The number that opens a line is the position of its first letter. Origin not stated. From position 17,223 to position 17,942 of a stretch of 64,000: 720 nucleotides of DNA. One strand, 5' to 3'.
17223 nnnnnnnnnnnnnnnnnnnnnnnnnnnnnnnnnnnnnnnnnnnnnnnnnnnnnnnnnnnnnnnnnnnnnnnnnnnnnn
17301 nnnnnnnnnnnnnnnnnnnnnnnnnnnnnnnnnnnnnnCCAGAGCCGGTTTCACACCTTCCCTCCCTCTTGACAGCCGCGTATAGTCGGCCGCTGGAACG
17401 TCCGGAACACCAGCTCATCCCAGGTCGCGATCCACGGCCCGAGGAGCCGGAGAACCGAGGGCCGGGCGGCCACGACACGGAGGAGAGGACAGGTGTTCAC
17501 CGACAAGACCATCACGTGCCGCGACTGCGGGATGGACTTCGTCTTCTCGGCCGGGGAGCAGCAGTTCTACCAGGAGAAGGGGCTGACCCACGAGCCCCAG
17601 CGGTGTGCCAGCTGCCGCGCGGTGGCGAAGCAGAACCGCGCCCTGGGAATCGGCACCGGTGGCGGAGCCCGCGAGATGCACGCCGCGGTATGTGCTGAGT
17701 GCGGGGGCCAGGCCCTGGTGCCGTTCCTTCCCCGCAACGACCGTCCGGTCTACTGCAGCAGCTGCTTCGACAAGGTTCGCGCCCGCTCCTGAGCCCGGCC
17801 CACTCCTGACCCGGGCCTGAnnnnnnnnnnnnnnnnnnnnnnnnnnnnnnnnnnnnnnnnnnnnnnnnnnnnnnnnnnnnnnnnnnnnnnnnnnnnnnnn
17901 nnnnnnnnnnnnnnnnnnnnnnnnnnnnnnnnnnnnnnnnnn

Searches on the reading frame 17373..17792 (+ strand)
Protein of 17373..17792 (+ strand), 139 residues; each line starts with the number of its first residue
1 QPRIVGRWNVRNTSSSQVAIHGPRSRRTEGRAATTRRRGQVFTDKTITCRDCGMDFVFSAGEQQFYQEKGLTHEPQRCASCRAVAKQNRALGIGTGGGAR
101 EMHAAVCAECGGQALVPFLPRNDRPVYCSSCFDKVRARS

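Call 53: search_protein_families(library=pfam, proteins=[window:17373-17792:+], max_evalue=0.00001)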
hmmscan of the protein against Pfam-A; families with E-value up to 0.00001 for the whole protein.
window:17373-17792:+ (139 aa): 2 families
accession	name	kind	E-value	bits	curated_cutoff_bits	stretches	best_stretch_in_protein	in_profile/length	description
PF13451.12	zf_Tbcl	-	1.8e-21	76.2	24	1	44-89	2-47/48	Probable treble clef domain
PF23477.1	zf_Tbcl_2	-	1.9e-18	66.3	27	1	100-135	1-36/37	Probable treble clef zinc finger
